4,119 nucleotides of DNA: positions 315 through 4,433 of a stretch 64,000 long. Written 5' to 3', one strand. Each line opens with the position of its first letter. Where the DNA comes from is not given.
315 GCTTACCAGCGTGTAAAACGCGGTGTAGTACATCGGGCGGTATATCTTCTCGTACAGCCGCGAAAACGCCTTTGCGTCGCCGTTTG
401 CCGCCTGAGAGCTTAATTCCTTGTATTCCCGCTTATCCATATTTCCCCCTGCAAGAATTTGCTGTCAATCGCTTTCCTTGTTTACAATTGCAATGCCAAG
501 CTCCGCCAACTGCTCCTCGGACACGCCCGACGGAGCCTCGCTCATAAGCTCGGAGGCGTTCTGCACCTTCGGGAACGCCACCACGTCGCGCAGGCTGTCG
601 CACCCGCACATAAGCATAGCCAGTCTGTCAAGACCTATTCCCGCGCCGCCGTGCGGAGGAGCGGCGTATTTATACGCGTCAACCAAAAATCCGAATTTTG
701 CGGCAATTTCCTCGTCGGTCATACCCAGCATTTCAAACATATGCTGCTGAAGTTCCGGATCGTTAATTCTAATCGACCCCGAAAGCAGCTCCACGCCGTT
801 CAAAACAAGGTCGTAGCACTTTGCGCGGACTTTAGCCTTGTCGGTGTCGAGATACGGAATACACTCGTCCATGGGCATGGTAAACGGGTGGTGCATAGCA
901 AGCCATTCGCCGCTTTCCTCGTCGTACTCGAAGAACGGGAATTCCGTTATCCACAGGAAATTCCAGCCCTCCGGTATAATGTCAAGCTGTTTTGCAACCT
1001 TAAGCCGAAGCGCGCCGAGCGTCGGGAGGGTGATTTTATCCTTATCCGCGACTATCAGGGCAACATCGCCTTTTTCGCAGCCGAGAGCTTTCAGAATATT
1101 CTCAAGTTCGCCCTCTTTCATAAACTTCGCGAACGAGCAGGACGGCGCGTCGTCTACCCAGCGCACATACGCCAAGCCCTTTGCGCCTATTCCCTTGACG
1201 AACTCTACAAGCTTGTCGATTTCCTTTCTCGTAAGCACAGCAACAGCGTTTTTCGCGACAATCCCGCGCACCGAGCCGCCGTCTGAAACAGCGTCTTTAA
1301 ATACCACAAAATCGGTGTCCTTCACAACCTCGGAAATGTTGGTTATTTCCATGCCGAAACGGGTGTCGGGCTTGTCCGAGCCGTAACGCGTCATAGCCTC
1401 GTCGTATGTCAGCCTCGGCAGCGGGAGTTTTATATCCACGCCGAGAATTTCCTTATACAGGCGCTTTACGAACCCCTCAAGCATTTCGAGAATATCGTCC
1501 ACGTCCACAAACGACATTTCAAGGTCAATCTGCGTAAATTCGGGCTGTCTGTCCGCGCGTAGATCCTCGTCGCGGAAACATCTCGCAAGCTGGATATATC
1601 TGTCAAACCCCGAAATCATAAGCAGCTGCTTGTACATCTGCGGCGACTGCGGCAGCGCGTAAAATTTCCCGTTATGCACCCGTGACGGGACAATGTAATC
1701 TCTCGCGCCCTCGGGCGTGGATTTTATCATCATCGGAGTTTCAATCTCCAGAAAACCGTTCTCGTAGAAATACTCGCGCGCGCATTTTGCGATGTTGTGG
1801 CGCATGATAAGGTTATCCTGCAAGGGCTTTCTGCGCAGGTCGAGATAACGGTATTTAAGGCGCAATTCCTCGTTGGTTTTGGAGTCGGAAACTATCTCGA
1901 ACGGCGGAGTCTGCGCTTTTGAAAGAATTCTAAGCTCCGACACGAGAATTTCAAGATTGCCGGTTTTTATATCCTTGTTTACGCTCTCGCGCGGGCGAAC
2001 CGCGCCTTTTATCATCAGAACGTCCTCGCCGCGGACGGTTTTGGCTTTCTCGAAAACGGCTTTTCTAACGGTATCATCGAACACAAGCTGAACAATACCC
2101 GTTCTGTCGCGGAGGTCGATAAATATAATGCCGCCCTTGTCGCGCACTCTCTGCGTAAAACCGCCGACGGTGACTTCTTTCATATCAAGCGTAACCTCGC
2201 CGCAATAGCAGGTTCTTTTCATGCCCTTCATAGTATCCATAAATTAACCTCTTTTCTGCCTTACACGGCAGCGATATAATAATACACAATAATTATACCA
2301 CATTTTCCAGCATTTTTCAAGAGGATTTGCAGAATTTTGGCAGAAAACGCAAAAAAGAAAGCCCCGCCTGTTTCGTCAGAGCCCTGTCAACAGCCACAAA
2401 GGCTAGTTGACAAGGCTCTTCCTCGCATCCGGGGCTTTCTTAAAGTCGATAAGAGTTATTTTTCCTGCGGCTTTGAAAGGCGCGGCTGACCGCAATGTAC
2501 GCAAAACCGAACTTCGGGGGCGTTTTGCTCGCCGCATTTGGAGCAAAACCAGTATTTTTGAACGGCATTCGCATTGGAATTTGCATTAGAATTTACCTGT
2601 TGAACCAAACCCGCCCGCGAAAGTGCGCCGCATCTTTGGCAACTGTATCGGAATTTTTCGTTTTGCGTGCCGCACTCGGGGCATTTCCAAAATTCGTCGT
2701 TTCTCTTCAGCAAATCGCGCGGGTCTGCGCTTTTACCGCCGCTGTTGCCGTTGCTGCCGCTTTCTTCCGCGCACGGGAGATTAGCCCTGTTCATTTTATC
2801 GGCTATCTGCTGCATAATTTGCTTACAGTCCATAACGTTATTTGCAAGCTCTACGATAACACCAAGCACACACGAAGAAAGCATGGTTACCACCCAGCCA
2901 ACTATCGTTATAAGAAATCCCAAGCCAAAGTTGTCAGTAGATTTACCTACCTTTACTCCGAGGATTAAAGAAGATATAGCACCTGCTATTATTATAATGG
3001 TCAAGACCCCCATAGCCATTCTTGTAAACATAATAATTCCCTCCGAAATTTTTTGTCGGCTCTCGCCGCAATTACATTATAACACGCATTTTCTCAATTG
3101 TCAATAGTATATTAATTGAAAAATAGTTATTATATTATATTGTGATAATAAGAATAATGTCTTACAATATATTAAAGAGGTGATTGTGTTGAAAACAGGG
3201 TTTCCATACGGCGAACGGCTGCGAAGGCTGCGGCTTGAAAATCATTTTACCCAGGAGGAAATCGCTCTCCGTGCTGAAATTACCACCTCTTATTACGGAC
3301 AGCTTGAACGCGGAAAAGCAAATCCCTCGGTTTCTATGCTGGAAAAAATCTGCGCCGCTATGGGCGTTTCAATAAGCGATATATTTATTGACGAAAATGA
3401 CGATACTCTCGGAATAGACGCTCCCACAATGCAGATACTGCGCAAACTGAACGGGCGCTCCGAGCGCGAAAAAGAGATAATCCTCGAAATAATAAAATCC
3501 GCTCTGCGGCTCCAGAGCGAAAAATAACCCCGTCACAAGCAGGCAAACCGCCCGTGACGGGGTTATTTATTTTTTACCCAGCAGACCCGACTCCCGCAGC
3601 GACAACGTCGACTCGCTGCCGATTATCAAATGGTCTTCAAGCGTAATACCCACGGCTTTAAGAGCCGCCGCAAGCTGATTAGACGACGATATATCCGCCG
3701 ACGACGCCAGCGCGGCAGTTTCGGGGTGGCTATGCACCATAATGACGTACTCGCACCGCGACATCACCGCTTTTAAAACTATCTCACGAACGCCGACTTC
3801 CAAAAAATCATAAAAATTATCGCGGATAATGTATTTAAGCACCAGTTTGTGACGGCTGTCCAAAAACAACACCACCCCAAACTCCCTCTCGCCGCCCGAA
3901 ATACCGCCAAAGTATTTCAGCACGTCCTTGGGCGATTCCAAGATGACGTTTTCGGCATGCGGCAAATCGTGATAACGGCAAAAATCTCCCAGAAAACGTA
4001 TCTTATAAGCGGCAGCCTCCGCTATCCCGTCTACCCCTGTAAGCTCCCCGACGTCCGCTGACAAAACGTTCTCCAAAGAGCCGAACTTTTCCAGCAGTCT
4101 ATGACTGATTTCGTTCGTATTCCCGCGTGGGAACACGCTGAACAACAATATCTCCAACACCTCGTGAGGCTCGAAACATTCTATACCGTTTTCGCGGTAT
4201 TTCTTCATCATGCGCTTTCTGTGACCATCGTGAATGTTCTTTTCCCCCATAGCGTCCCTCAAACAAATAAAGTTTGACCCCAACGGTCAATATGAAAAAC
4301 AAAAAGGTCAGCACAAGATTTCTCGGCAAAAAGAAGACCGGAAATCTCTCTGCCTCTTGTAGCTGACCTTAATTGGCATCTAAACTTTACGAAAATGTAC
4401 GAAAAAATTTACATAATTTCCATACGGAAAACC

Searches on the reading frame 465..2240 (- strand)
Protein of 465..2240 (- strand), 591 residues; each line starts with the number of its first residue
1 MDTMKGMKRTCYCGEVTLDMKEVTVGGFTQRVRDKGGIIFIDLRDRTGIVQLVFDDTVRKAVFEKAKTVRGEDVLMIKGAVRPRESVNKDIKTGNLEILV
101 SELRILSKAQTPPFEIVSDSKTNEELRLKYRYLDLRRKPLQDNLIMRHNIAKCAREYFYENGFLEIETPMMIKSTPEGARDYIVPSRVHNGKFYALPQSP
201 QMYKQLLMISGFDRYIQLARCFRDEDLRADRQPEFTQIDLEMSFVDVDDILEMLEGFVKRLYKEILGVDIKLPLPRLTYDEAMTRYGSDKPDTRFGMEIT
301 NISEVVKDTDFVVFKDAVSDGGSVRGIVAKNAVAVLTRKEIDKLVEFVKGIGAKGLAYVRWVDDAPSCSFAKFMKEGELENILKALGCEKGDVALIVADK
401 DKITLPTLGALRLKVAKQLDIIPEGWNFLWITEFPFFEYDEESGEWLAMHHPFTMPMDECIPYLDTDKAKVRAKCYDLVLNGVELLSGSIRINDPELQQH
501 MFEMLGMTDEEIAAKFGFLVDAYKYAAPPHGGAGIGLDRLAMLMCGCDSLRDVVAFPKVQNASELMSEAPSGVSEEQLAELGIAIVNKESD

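Call 71: search_protein_families(library=pfam, proteins=[window:465-2240:-], max_evalue=0.00001)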
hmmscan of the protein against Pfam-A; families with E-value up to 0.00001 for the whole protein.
window:465-2240:- (591 aa): 4 families
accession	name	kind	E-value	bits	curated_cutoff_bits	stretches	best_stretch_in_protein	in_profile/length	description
PF00152.25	tRNA-synt_2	-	8.3e-121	403.2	25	1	123-559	1-307/308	tRNA synthetases class II (D, K and N)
PF02938.19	GAD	-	1.7e-20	73.4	23.4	1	314-404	1-91/95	GAD domain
PF01336.31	tRNA_anti-codon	-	5.8e-15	55.4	27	1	23-106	1-75/75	OB-fold nucleic acid binding domain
PF01409.25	tRNA-synt_2d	-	2e-08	34.5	19.8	0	214-271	104-159/246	tRNA synthetases class II core domain (F)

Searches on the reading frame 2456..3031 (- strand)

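Call 89: search_protein_families(library=pfam, proteins=[window:2456-3031:-], max_evalue=0.00001)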
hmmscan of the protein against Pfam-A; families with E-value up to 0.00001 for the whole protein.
window:2456-3031:- (191 aa): 4 families
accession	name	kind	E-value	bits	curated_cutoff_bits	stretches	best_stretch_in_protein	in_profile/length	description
PF13240.11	Zn_Ribbon_1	-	1.8e-11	43.8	25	1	162-183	1-22/23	zinc-ribbon domain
PF00641.23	Zn_ribbon_RanBP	-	1.5e-10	40.6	27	0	113-137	3-27/30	Zn-finger in Ran binding protein and others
PF24463.1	DUF7577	-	5e-07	29.7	28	0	161-183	3-25/27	Domain of unknown function (DUF7577)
PF12773.13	DZR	-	5.8e-07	30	27.3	1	117-181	1-45/45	Double zinc ribbon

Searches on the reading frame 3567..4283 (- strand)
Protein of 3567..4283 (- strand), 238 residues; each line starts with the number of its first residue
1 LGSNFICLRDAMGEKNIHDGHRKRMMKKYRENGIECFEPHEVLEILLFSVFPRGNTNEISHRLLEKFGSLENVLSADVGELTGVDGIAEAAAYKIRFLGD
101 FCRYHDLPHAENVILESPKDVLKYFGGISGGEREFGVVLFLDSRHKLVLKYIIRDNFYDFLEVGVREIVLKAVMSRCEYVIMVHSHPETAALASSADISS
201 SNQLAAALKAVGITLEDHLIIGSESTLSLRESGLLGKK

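Call 89: search_protein_families(library=pfam, proteins=[window:3567-4283:-], max_evalue=0.00001)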
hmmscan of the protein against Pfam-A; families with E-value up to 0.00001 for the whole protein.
window:3567-4283:- (238 aa): 2 families
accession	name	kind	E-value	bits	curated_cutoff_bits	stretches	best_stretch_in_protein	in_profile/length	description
PF04002.20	RadC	-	1.5e-22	80.2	22.1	1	116-234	2-121/121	RadC-like JAB domain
PF14464.11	Prok-JAB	-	7.3e-06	26.3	25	0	141-209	29-95/114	Prokaryotic homologs of the JAB domain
